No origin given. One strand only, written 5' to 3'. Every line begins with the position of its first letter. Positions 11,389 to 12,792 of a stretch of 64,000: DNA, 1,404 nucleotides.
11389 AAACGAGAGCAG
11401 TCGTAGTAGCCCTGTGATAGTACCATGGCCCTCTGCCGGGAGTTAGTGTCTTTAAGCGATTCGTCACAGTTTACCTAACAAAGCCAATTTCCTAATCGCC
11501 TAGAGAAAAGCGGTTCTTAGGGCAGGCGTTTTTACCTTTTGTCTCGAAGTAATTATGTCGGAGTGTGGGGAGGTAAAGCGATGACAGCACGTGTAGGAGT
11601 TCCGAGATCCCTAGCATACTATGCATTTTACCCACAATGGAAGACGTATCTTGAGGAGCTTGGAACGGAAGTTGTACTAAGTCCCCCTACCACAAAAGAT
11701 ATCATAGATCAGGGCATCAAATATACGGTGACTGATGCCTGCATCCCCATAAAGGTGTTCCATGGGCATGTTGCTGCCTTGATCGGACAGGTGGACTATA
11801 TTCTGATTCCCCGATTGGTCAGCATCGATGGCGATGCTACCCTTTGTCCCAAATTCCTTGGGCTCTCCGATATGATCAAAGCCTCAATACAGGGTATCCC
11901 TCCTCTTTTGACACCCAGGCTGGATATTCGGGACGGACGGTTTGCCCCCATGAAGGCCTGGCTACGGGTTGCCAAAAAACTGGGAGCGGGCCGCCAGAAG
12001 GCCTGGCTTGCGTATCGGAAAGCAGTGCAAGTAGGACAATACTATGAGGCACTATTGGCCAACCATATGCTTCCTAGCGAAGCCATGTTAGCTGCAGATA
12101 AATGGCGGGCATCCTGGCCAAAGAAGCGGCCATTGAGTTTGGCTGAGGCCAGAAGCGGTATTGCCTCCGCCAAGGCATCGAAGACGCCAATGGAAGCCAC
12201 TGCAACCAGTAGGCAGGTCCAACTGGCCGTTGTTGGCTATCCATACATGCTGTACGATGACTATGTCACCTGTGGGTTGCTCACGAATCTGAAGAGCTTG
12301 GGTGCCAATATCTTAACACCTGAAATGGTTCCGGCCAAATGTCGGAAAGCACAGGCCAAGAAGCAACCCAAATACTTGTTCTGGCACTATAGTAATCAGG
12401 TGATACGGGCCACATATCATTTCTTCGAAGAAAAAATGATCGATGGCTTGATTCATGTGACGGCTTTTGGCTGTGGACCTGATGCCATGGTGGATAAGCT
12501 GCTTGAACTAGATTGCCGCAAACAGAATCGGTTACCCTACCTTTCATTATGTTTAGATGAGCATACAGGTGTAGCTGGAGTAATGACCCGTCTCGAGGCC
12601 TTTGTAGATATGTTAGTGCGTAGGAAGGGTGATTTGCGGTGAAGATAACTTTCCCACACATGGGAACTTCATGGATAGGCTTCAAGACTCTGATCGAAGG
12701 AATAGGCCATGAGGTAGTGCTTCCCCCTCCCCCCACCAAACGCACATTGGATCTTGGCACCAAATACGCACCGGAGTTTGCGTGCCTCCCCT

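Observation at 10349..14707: Uncharacterised reductive-activase-type module: lipoprotein plus two DUF2229 paralogs plus HgdC/BadF-type ATPase with Cys-rich tail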

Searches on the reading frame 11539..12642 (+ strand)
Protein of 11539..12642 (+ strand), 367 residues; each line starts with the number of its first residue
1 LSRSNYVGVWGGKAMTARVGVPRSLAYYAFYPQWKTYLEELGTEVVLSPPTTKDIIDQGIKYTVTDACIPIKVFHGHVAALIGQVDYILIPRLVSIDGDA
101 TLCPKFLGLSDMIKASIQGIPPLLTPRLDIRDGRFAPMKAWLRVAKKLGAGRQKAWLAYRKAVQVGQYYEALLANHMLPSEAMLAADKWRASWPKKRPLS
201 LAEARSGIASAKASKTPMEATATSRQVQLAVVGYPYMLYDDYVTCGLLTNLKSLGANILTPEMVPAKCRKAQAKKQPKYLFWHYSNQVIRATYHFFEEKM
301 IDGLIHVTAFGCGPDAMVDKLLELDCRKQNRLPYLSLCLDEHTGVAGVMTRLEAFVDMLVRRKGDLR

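Call 3: search_protein_families(library=pfam, proteins=[window:11539-12642:+], max_evalue=0.01)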
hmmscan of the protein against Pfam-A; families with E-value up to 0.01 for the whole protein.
window:11539-12642:+ (367 aa): 2 families
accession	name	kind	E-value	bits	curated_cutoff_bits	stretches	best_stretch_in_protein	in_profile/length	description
PF09989.15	DUF2229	-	2.6e-46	158.5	29.4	1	18-264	1-218/218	CoA enzyme activase uncharacterised domain (DUF2229)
PF06050.19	HGD-D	-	9.8e-06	25.8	28.4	1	280-359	264-342/342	2-hydroxyglutaryl-CoA dehydratase, D-component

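Call 4: search_protein_families(library=ncbifam, proteins=[window:11539-12642:+], max_evalue=0.01)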
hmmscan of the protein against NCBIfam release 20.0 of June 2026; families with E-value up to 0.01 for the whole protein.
window:11539-12642:+ (367 aa): 1 family
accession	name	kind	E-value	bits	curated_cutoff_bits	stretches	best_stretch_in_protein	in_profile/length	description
TIGR03286.1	methan_mark_15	hypoth_equivalog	0.0079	15.2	455.75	1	298-363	70-134/404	methanogenesis marker 15 protein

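Call 5: search_solved_structures(query=window:11539-12642:+, max_evalue=10, show_alignments=2)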
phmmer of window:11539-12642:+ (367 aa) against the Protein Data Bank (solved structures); distinct sequences matched with E-value up to 10: 3.
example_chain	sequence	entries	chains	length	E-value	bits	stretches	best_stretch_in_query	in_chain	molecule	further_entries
7yyl_C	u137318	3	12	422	1.2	11.8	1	297-359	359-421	Dehydratase family protein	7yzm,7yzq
6x0b_A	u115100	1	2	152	1.5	11.5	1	271-348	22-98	Thioredoxin H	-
6eno_A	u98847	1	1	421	1.6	11.4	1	297-359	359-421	Dehydratase family protein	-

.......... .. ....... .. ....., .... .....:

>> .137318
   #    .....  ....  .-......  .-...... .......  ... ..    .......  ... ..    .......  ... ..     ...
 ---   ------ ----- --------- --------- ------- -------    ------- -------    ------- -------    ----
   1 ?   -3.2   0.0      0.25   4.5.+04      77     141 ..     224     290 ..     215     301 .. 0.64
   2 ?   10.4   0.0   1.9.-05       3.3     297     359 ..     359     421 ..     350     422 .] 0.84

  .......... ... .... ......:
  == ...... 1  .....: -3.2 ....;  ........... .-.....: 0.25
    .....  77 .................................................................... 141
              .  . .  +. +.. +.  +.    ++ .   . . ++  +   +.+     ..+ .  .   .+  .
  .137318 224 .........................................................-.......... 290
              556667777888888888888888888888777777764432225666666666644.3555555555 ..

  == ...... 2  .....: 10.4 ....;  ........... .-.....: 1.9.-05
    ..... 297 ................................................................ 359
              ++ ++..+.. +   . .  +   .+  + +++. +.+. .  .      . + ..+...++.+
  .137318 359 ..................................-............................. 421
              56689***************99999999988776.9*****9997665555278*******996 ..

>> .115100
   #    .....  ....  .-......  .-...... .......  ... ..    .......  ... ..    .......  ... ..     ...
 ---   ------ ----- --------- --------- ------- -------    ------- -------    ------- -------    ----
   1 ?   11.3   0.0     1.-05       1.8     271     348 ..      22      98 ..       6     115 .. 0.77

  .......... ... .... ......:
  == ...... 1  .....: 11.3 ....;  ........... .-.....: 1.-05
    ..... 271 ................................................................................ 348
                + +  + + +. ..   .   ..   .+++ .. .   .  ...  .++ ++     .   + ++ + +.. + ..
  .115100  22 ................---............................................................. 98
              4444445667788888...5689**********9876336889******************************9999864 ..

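Call 9: find_homologous_proteins(query=window:11539-12642:+, max_evalue=0.00001)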
Query window:11539-12642:+ (367 aa): 1912 proteins with E <= 0.00001 among 5189 candidates; the best 120 are listed.
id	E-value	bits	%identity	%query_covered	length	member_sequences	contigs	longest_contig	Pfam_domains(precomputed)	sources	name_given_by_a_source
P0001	2.9e-226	769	95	96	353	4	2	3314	PF06050.20,PF09989.16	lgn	-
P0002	1.7e-221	753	87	100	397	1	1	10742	PF06050.20,PF09989.16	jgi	jgi:predicted nucleotide-binding protein (sugar kinase/HSP70/actin superfamily)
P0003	1.3e-195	668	83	96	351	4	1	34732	PF06050.20,PF09989.16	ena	-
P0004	1.3e-185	635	80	96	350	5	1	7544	PF06050.20,PF09989.16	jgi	jgi:predicted nucleotide-binding protein (sugar kinase/HSP70/actin superfamily)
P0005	4.7e-184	630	79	96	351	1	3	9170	PF06050.20,PF09989.16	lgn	-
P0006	9.9e-182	622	78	95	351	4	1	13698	PF06050.20,PF09989.16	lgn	-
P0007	3.0e-171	588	71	96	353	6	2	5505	PF06050.20,PF09989.16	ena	-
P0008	7.1e-167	574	70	95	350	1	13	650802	PF06050.20,PF09989.16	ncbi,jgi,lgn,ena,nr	ncbi:MAG: 2-hydroxyglutaryl-CoA dehydratase [Firmicutes bacterium]|nr:2-hydroxyglutaryl-CoA dehydrat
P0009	1.3e-160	553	66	96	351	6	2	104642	PF06050.20,PF09989.16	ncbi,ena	-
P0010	1.8e-159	549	68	95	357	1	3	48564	PF06050.20,PF09989.16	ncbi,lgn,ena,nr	ncbi:MAG: 2-hydroxyglutaryl-CoA dehydratase [Firmicutes bacterium]|nr:2-hydroxyglutaryl-CoA dehydrat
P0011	2.1e-159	549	68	95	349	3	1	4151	PF06050.20,PF09989.16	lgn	-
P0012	3.7e-158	545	65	96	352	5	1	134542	PF06050.20,PF09989.16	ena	-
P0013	6.4e-156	538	68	95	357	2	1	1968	PF06050.20,PF09989.16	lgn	-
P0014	7.2e-125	435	66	78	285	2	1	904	PF06050.20,PF09989.16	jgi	jgi:predicted nucleotide-binding protein (sugar kinase/HSP70/actin superfamily)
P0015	9.8e-105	369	47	95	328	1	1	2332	PF06050.20,PF09989.16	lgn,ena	-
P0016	3.3e-102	361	48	95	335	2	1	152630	PF06050.20,PF09989.16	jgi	-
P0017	6.1e-102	360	47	95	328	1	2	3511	PF06050.20,PF09989.16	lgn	-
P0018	8.9e-102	359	46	95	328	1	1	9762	PF06050.20,PF09989.16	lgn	-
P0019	1.8e-101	358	47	94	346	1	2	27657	PF06050.20,PF09989.16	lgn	-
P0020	3.8e-101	357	46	95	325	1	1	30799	PF06050.20,PF09989.16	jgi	jgi:predicted nucleotide-binding protein (sugar kinase/HSP70/actin superfamily)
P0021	3.9e-101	357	46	95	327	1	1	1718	PF06050.20,PF09989.16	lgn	-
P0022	5.0e-101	357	47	95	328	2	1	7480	PF06050.20,PF09989.16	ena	-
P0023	5.2e-101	357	49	95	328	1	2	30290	PF06050.20,PF09989.16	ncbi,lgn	ncbi:MAG: acyl-CoA dehydratase activase-related protein [Bacillota bacterium]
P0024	6.5e-101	357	46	95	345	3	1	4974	PF09989.16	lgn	-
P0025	1.3e-100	356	47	95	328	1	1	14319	PF06050.20,PF09989.16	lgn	-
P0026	1.4e-100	355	49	95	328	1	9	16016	PF06050.20,PF09989.16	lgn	-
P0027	2.3e-100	355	47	95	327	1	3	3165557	PF06050.20,PF09989.16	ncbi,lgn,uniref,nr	ncbi:acyl-CoA dehydratase activase-related protein [Natranaerobius thermophilus]|uniref:DUF2229 doma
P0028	3.3e-100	354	46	95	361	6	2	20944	PF06050.20,PF09989.16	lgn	-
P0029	3.4e-100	354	47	95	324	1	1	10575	PF06050.20,PF09989.16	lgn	-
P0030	4.5e-100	354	46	95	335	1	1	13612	PF06050.20,PF09989.16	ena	-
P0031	4.5e-100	354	46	95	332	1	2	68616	PF06050.20,PF09989.16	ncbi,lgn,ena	-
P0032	6.9e-100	353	47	95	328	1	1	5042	PF06050.20,PF09989.16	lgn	-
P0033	8.7e-100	353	73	60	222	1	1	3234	PF06050.20,PF09989.16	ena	-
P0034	8.8e-100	353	46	94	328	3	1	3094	PF06050.20,PF09989.16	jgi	jgi:predicted nucleotide-binding protein (sugar kinase/HSP70/actin superfamily)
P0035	9.1e-100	353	47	94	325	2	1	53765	PF06050.20,PF09989.16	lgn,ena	-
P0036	1.0e-99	353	47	95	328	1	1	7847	PF06050.20,PF09989.16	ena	-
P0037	1.0e-99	353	47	95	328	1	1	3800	PF06050.20,PF09989.16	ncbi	-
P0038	1.3e-99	352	47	93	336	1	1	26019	PF06050.20,PF09989.16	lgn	-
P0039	1.5e-99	352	47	95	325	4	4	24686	PF06050.20,PF09989.16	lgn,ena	-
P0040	1.8e-99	352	46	95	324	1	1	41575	PF06050.20,PF09989.16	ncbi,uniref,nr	ncbi:acyl-CoA dehydratase activase-related protein [Natranaerobius trueperi]|uniref:2-hydroxyglutary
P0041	2.9e-99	351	47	94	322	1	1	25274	PF06050.20,PF09989.16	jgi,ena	-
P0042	7.7e-99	350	47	93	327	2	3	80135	PF06050.20,PF09989.16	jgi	jgi:predicted nucleotide-binding protein (sugar kinase/HSP70/actin superfamily)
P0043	8.5e-99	350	47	95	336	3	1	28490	PF06050.20,PF09989.16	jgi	jgi:predicted nucleotide-binding protein (sugar kinase/HSP70/actin superfamily)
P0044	9.5e-99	349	47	95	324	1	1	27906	PF06050.20,PF09989.16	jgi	jgi:predicted nucleotide-binding protein (sugar kinase/HSP70/actin superfamily)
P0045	9.6e-99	349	46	95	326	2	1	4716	PF06050.20,PF09989.16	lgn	-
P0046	1.2e-98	349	46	94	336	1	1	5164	PF06050.20,PF09989.16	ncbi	-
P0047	1.5e-98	349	45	95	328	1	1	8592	PF06050.20,PF09989.16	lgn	-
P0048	1.8e-98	349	46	95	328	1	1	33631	PF06050.20,PF09989.16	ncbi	-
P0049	1.9e-98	348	45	97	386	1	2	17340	PF06050.20,PF09989.16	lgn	-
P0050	2.3e-98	348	47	95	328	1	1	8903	PF06050.20,PF09989.16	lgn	-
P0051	2.6e-98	348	46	95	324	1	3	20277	PF06050.20,PF09989.16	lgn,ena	-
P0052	3.8e-98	347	47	95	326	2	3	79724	PF06050.20,PF09989.16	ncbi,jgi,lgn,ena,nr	ncbi:MAG: hypothetical protein KGZ96_10020 [Clostridia bacterium]|jgi:predicted nucleotide-binding p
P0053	5.4e-98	347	46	95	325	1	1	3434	PF06050.20,PF09989.16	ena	-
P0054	6.9e-98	347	46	95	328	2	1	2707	PF06050.20,PF09989.16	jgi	jgi:predicted nucleotide-binding protein (sugar kinase/HSP70/actin superfamily)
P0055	9.4e-98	346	47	94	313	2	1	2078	PF06050.20,PF09989.16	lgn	-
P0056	1.1e-97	346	46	95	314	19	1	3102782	PF06050.20,PF09989.16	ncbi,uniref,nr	ncbi:hypothetical protein H0A61_01690 [Koleobacter methoxysyntrophicus]|uniref:DUF2229 domain-contai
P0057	1.1e-97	346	47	93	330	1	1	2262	PF06050.20,PF09989.16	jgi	-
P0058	1.2e-97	346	45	95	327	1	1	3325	PF06050.20,PF09989.16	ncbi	-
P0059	1.2e-97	346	46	95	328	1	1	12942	PF06050.20,PF09989.16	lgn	-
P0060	1.3e-97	346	47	95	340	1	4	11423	PF09989.16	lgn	-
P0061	1.7e-97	345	46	95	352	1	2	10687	PF06050.20,PF09989.16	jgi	jgi:predicted nucleotide-binding protein (sugar kinase/HSP70/actin superfamily)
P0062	1.8e-97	345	46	95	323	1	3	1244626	PF06050.20,PF09989.16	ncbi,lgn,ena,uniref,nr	ncbi:acyl-CoA dehydratase activase-related protein [Desulfitibacter alkalitolerans]|uniref:acyl-CoA 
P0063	1.9e-97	345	45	95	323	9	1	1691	PF06050.20,PF09989.16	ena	-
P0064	2.6e-97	345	47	95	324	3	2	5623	PF06050.20,PF09989.16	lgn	-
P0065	2.6e-97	345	44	95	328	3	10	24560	PF06050.20,PF09989.16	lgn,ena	-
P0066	2.8e-97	345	46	95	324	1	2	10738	PF06050.20,PF09989.16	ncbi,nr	ncbi:MAG: acyl-CoA dehydratase activase-related protein [Bacillota bacterium]|nr:acyl-CoA dehydratas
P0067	3.1e-97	345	47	94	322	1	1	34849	PF06050.20,PF09989.16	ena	-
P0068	3.1e-97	344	44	96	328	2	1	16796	PF06050.20,PF09989.16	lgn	-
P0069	4.0e-97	344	47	94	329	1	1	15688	PF06050.20,PF09989.16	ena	-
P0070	4.1e-97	344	46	95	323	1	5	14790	PF06050.20,PF09989.16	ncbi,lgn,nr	ncbi:MAG TPA: acyl-CoA dehydratase activase-related protein [Oscillospiraceae bacterium]|nr:acyl-CoA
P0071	4.4e-97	344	46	95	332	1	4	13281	PF06050.20,PF09989.16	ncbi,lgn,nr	ncbi:MAG: acyl-CoA dehydratase activase-related protein [Actinobacteria bacterium]|nr:acyl-CoA dehyd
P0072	5.3e-97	344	45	96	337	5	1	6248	PF06050.20,PF09989.16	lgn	-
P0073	7.0e-97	343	46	95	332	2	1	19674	PF06050.20,PF09989.16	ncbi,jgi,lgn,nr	ncbi:MAG: acyl-CoA dehydratase activase-related protein [Clostridia bacterium]|jgi:predicted nucleot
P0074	7.9e-97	343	45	96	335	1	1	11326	PF06050.20,PF09989.16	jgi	jgi:predicted nucleotide-binding protein (sugar kinase/HSP70/actin superfamily)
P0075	8.2e-97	343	45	95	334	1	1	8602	PF06050.20,PF09989.16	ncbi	-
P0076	1.0e-96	343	44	95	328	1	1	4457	PF06050.20,PF09989.16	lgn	-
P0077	1.1e-96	343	44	95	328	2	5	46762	PF06050.20,PF09989.16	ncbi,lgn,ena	-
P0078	1.3e-96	342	46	95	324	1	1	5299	PF06050.20,PF09989.16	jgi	jgi:predicted nucleotide-binding protein (sugar kinase/HSP70/actin superfamily)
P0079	1.3e-96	342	46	94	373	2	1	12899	PF06050.20,PF09989.16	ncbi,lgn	-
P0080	1.7e-96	342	44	95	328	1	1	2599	PF06050.20,PF09989.16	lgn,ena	-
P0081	4.0e-96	341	47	95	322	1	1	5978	PF06050.20,PF09989.16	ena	-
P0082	4.1e-96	341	45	95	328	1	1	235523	PF06050.20,PF09989.16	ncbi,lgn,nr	ncbi:MAG: 2-hydroxyglutaryl-CoA dehydratase [Firmicutes bacterium]|nr:2-hydroxyglutaryl-CoA dehydrat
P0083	4.5e-96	341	46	95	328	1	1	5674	PF06050.20,PF09989.16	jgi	jgi:predicted nucleotide-binding protein (sugar kinase/HSP70/actin superfamily)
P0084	4.6e-96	341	46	95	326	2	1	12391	PF06050.20,PF09989.16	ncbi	-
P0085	4.9e-96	341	45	95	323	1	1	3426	PF06050.20,PF09989.16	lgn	-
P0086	5.5e-96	340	46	95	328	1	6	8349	PF06050.20,PF09989.16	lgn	-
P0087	5.5e-96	340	46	95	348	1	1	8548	PF06050.20,PF09989.16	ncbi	-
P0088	6.7e-96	340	48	95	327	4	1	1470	PF06050.20,PF09989.16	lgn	-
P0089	7.8e-96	340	45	95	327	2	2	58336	PF06050.20,PF09989.16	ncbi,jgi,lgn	-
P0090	8.1e-96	340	44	95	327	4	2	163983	PF06050.20,PF09989.16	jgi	-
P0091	8.7e-96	340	45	95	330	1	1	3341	PF06050.20,PF09989.16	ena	-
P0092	9.5e-96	340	44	95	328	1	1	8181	PF06050.20,PF09989.16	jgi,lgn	-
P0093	9.7e-96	340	46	95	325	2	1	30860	PF06050.20,PF09989.16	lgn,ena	-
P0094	1.0e-95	340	45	95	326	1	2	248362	PF06050.20,PF09989.16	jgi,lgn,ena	-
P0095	1.3e-95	339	44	95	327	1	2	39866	PF06050.20,PF09989.16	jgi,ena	-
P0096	1.3e-95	339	43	95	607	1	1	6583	PF06050.20,PF09989.16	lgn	-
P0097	1.5e-95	339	44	95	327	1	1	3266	PF06050.20,PF09989.16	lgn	-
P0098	1.6e-95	339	44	95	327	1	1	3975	PF06050.20,PF09989.16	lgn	-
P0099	1.8e-95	339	48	94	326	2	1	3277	PF06050.20,PF09989.16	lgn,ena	-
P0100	2.0e-95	339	44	95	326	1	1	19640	PF06050.20,PF09989.16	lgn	-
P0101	2.9e-95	338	43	95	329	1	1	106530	PF06050.20,PF09989.16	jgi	-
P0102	3.2e-95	338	45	94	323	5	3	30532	PF06050.20,PF09989.16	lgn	-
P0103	3.4e-95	338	44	95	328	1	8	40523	PF06050.20,PF09989.16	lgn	-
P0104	3.9e-95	338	45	94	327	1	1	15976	PF06050.20,PF09989.16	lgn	-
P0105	4.2e-95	337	45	95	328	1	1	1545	PF06050.20,PF09989.16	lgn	-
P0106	4.9e-95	337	45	96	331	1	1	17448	PF06050.20,PF09989.16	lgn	-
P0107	5.3e-95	337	44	95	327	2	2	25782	PF06050.20,PF09989.16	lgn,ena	-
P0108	5.7e-95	337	44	95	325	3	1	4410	PF06050.20,PF09989.16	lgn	-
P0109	6.9e-95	337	45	95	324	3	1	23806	PF06050.20,PF09989.16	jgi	jgi:predicted nucleotide-binding protein (sugar kinase/HSP70/actin superfamily)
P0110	6.9e-95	337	45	95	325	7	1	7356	PF06050.20,PF09989.16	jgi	-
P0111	6.9e-95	337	44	95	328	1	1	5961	PF06050.20,PF09989.16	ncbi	-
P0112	7.4e-95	337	45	97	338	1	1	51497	PF06050.20,PF09989.16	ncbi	-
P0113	7.5e-95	337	45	95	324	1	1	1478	PF06050.20,PF09989.16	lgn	-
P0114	8.9e-95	336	45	97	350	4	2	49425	PF06050.20,PF09989.16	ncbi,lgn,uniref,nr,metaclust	ncbi:conserved hypothetical protein [Dethiobacter alkaliphilus AHT 1]|uniref:DUF2229 domain-containi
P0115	9.5e-95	336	44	95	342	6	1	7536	PF06050.20,PF09989.16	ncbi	-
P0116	1.1e-94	336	43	96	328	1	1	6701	PF06050.20,PF09989.16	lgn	-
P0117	1.1e-94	336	44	95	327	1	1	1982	PF06050.20,PF09989.16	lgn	-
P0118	1.2e-94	336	44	95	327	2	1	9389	PF06050.20,PF09989.16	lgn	-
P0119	1.5e-94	336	45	95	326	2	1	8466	PF06050.20,PF09989.16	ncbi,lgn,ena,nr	ncbi:MAG TPA: 2-hydroxyglutaryl-CoA dehydratase [Clostridia bacterium]|nr:2-hydroxyglutaryl-CoA dehy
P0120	1.7e-94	335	45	95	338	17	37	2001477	PF06050.20,PF09989.16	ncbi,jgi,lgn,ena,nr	ncbi:MAG TPA: 2-hydroxyglutaryl-CoA dehydratase [Firmicutes bacterium]|jgi:predicted nucleotide-bind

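Call 19: find_encoding_contigs(protein=P0008, flank=8000, max_places=3)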
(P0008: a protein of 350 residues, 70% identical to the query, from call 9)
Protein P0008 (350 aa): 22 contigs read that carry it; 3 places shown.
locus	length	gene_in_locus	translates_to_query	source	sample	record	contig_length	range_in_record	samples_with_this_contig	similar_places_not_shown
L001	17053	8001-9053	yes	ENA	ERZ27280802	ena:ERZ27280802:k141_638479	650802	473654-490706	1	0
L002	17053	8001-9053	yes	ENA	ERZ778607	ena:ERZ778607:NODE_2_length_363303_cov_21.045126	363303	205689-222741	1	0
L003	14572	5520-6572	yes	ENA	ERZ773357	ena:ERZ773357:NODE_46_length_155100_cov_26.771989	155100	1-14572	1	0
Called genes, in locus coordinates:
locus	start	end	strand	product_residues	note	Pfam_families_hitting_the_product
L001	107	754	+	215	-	PF02308:MgtC, PF01842:ACT (faint), PF13291:ACT_4 (weak)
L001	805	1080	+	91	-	-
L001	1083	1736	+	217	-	PF23914:TPR_CcmH_CycH (faint), PF07719:TPR_2 (faint), PF13431:TPR_17 (faint), PF00515:TPR_1 (faint), PF07721:TPR_4 (faint), PF13181:TPR_8 (faint), PF13424:TPR_12 (weak), PF14559:TPR_19, +1 more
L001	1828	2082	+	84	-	PF14084:DUF4264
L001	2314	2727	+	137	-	-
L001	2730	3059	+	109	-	-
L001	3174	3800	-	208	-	PF01726:LexA_DNA_bind, PF13412:HTH_24 (faint), PF00717:Peptidase_S24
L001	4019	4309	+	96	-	PF01476:LysM (weak)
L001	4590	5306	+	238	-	PF13439:Glyco_transf_4 (weak), PF20706:GT4-conflict, PF00534:Glycos_transf_1, PF13692:Glyco_trans_1_4, PF13524:Glyco_trans_1_2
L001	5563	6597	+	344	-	PF02899:Phage_int_SAM_1 (faint), PF00589:Phage_integrase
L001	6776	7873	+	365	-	-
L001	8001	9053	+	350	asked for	PF09989:DUF2229, PF06050:HGD-D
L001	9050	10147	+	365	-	PF09989:DUF2229 (weak)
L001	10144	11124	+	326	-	PF01869:BcrAD_BadFG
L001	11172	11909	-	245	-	PF00149:Metallophos, PF12850:Metallophos_2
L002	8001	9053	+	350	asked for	PF09989:DUF2229, PF06050:HGD-D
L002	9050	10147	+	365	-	PF09989:DUF2229 (weak)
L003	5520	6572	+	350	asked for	PF09989:DUF2229, PF06050:HGD-D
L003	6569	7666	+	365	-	PF09989:DUF2229 (weak)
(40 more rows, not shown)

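Call 20: find_encoding_contigs(protein=P0027, flank=8000, max_places=2)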
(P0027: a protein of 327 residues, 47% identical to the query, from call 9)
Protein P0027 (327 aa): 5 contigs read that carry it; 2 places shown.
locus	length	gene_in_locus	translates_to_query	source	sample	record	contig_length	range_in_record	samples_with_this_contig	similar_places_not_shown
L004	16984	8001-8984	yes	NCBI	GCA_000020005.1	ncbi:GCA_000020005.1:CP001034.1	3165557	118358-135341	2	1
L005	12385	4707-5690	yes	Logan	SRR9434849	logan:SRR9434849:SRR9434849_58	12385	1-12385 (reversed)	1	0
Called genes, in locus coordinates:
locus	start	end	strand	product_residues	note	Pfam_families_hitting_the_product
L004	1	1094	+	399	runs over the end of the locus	PF01262:AlaDh_PNT_C (faint), PF01266:DAO (faint), PF03486:HI0933_like (faint), PF07992:Pyr_redox_2, PF13450:NAD_binding_8 (faint), PF13738:Pyr_redox_3, PF00070:Pyr_redox, PF18267:Rubredoxin_C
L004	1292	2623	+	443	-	PF02386:TrkH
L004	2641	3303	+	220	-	PF01262:AlaDh_PNT_C (faint), PF02254:TrkA_N, PF02558:ApbA (weak), PF02737:3HCDH_N (weak), PF03446:NAD_binding_2 (weak), PF03807:F420_oxidored (weak), PF13460:NAD_binding_10 (weak), PF02080:TrkA_C, +2 more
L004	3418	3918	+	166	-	PF04608:PgpA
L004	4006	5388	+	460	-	PF00202:Aminotran_3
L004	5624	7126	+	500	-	PF00662:Proton_antipo_N (weak), PF10125:NADHdeh_related (weak), PF00361:Proton_antipo_M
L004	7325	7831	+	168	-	PF21711:DCTN5 (faint), PF00132:Hexapep (weak), PF25084:LbH_EIF2B (faint), PF00132:Hexapep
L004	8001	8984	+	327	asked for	PF09989:DUF2229, PF06050:HGD-D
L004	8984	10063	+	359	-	PF09989:DUF2229 (weak)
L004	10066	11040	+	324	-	PF01869:BcrAD_BadFG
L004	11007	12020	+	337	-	PF01207:Dus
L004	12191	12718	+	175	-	-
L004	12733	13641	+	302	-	-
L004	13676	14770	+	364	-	PF02882:THF_DHG_CYH_C (faint), PF01488:Shikimate_DH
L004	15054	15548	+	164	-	PF03449:GreA_GreB_N, PF01272:GreA_GreB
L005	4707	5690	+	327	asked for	PF09989:DUF2229, PF06050:HGD-D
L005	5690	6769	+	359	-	PF09989:DUF2229 (weak)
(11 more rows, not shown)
